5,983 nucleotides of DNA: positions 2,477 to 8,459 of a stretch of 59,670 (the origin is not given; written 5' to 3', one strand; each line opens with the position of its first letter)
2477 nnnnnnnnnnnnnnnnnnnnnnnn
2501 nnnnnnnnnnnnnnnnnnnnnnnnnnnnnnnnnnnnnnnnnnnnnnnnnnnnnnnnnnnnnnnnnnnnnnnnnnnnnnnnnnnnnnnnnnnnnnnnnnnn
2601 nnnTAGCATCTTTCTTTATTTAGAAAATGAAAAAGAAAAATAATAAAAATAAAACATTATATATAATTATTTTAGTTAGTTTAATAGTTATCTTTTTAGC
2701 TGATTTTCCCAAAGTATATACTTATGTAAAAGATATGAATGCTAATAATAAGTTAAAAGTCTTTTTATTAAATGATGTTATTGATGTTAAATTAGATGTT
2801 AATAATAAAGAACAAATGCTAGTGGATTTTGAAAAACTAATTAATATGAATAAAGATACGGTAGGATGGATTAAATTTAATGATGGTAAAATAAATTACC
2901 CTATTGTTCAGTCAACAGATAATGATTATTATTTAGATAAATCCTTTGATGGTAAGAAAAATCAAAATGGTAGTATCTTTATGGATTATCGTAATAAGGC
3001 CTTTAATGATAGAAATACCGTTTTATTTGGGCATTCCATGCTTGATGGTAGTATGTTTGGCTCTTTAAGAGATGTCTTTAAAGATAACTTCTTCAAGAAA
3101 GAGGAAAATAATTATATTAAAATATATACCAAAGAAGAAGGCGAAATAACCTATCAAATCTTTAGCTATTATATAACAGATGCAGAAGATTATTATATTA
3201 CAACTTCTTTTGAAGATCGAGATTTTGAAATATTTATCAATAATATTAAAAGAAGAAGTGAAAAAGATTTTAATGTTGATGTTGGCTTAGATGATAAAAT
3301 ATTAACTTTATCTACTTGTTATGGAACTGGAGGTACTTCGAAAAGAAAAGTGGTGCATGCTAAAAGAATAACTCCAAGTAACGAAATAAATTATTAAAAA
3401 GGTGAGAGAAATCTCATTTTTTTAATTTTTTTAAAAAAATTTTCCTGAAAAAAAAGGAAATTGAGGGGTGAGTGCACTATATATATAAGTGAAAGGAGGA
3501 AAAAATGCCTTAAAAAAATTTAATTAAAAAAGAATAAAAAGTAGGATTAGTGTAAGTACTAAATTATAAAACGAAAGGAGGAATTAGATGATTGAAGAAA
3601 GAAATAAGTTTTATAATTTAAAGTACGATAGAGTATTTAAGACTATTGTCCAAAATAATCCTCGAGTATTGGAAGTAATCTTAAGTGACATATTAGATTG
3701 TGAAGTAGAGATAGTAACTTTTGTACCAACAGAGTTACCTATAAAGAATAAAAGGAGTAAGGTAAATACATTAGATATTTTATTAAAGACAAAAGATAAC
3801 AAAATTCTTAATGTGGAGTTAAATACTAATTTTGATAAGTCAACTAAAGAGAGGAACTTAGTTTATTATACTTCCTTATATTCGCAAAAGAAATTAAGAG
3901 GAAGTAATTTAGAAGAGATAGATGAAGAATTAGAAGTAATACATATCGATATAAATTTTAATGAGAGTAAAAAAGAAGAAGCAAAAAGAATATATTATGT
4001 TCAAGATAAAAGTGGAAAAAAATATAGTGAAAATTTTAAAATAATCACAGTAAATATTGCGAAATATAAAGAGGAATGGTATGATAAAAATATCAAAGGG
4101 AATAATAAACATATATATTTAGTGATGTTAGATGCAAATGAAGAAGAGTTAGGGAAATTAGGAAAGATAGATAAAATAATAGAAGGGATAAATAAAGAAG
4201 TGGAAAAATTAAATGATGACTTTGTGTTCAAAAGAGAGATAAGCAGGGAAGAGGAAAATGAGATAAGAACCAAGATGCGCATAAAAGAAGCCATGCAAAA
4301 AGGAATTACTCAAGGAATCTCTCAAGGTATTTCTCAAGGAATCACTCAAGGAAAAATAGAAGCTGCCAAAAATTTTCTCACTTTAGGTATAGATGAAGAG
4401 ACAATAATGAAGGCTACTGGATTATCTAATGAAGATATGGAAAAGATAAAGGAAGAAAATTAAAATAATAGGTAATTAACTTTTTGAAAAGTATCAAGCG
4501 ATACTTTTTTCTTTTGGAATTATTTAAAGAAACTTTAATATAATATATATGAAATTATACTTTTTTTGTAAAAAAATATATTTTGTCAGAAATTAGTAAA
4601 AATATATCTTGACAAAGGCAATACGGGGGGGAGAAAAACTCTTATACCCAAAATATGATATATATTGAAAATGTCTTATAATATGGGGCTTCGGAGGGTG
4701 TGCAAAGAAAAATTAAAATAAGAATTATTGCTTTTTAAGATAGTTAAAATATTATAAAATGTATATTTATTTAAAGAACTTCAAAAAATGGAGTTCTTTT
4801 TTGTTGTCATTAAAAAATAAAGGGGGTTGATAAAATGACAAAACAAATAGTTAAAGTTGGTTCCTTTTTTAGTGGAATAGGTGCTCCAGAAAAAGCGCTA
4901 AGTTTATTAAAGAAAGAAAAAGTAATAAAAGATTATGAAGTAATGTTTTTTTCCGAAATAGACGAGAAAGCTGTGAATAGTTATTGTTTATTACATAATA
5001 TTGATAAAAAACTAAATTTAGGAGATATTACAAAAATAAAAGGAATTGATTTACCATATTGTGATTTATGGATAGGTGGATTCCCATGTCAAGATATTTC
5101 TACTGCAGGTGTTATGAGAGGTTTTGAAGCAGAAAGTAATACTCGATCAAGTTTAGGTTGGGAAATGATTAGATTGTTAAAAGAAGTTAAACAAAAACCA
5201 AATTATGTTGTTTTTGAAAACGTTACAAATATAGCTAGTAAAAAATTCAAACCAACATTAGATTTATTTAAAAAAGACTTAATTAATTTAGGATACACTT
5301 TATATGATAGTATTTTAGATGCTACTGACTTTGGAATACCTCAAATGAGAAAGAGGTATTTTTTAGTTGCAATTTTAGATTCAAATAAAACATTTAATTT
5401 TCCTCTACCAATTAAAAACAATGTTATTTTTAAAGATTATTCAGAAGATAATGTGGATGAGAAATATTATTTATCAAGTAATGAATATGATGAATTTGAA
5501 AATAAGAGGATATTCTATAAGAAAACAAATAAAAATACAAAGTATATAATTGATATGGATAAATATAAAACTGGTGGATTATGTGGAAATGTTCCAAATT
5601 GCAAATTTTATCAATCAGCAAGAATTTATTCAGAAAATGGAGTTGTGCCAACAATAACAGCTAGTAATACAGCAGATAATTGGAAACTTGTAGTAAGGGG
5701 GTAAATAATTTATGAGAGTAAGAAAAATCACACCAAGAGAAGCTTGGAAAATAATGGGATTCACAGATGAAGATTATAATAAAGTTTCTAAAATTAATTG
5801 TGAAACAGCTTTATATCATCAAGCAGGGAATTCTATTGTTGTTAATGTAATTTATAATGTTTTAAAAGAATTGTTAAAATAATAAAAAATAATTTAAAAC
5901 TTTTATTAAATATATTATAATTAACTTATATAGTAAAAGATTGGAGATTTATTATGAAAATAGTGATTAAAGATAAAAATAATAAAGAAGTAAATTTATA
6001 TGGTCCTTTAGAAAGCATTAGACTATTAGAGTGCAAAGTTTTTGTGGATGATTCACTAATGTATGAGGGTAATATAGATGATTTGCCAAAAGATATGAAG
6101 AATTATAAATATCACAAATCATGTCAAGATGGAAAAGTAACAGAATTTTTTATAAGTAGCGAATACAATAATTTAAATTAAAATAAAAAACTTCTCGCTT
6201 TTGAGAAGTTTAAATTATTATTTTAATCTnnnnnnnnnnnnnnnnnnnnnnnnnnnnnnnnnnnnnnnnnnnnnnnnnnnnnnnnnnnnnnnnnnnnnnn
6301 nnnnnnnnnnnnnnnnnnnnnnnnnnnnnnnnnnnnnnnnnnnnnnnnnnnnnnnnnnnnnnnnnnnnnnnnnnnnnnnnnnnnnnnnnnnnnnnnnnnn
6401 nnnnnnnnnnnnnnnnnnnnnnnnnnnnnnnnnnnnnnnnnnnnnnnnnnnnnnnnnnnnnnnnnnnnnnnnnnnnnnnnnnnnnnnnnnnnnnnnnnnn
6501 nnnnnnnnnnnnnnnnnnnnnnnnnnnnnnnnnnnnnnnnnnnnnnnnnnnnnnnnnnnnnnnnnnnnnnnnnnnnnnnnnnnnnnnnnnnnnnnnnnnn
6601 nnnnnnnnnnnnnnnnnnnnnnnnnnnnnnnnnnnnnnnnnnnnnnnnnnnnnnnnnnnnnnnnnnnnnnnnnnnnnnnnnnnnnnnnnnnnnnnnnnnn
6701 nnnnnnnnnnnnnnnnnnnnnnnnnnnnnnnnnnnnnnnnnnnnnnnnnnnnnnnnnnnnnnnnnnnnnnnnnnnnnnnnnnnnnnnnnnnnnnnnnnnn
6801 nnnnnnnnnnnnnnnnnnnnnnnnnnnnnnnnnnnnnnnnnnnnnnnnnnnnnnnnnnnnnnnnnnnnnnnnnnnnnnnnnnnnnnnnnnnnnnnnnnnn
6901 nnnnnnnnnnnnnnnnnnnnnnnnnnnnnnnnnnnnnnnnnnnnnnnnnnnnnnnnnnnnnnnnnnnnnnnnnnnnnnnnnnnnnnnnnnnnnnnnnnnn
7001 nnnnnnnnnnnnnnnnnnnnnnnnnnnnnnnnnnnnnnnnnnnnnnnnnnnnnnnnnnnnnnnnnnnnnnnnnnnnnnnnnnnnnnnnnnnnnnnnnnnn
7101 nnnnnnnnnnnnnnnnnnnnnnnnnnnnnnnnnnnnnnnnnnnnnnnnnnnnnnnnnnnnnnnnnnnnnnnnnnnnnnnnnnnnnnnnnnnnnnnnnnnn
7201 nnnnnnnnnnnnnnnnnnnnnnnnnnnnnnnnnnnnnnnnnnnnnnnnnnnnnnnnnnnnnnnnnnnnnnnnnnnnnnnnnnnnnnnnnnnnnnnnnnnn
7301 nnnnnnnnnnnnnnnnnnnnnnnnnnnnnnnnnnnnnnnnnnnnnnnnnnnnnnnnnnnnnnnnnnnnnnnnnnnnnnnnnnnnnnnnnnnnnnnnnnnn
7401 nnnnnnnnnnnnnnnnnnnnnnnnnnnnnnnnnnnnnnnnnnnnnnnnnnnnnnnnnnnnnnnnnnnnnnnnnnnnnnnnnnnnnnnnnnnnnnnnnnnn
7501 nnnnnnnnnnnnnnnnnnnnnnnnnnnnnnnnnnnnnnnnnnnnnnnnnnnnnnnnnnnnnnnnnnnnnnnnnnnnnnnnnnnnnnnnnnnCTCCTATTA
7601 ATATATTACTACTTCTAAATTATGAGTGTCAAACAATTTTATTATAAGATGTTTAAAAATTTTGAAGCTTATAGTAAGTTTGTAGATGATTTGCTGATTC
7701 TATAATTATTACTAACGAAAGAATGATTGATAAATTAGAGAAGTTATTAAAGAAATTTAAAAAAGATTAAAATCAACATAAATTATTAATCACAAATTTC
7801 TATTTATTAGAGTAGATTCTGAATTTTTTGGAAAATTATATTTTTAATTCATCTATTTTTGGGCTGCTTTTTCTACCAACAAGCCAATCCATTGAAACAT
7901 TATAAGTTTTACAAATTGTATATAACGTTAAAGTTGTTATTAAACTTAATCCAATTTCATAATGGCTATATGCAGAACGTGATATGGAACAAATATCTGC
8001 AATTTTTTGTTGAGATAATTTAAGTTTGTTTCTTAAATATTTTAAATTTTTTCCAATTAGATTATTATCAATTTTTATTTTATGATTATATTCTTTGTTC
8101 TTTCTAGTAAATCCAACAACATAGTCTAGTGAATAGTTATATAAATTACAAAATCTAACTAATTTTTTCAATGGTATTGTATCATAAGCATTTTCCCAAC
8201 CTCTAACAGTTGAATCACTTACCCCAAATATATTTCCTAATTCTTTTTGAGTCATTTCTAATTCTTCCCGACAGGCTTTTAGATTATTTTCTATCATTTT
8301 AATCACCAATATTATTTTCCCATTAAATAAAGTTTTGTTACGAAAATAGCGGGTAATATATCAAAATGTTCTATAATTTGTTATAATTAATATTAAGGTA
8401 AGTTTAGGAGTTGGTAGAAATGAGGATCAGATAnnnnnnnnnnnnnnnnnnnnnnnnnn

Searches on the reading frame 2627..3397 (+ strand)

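Call 8: search_protein_families(library=pfam, max_evalue=0.001, proteins=[window:2627-3397:+])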
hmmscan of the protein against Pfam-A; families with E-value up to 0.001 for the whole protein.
window:2627-3397:+ (256 aa): 1 family
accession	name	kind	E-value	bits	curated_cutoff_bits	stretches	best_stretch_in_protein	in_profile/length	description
PF04203.18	Sortase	-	1.5e-16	60.7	26.6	1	88-247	7-124/125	Sortase domain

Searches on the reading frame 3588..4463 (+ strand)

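Call 8: search_protein_families(library=pfam, max_evalue=0.001, proteins=[window:3588-4463:+])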
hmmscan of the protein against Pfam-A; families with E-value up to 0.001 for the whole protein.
window:3588-4463:+ (291 aa): 1 family
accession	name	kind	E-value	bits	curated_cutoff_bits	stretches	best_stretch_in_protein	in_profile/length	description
PF12784.13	PDDEXK_2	-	1.3e-12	48.4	27.4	1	13-212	3-206/229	PD-(D/E)XK nuclease family transposase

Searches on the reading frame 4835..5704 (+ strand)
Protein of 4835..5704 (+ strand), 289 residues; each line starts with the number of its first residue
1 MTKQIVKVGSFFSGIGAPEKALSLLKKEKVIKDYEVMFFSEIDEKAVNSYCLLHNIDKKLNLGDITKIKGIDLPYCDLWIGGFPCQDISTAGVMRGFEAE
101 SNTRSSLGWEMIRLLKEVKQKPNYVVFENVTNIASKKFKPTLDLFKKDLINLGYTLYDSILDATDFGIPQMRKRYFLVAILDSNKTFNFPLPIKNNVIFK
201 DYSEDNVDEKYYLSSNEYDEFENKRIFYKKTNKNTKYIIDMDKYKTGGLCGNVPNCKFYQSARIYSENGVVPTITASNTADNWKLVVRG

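Call 8: search_protein_families(library=pfam, max_evalue=0.001, proteins=[window:4835-5704:+])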
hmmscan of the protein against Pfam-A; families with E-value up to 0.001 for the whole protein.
window:4835-5704:+ (289 aa): 1 family
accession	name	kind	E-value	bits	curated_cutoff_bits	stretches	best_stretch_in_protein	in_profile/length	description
PF00145.23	DNA_methylase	-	6.6e-48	164.2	22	1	7-245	2-238/324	C-5 cytosine-specific DNA methylase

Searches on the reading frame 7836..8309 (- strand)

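Call 8: search_protein_families(library=pfam, max_evalue=0.001, proteins=[window:7836-8309:-])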
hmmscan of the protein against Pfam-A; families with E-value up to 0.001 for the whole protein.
window:7836-8309:- (157 aa): 11 families
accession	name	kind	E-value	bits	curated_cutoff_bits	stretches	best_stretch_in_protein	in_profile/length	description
PF01381.28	HTH_3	-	1e-27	96.4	23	2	89-143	1-55/55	Helix-turn-helix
PF12844.13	HTH_19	-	1.1e-17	64.1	30.2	1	86-144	1-59/64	Helix-turn-helix domain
PF13560.12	HTH_31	-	5.8e-12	46.2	27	2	86-139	3-57/64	Helix-turn-helix domain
PF15731.11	MqsA_antitoxin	-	2.4e-07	31.3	30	0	69-122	55-107/131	Antitoxin component of bacterial toxin-antitoxin system, MqsA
PF04545.22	Sigma70_r4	-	2.3e-05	24.3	24.1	0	18-36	20-38/50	Sigma-70, region 4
PF13518.12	HTH_28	-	5.5e-05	23.6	25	1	19-44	13-38/52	Helix-turn-helix domain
PF07022.19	Phage_CI_repr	-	7.1e-05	23.5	22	0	20-65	14-58/65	Bacteriophage CI repressor helix-turn-helix domain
PF13384.12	HTH_23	-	7.2e-05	22.9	24.6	0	15-42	16-41/50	Homeodomain-like domain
PF13545.12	HTH_Crp_2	-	0.00011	22.5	27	0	14-35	18-39/70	Crp-like helix-turn-helix domain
PF13443.12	HTH_26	-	0.00013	22.6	22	0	10-59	2-52/63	Cro/C1-type HTH DNA-binding domain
PF08279.18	HTH_11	-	0.0009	19.5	25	0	19-36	16-33/55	HTH domain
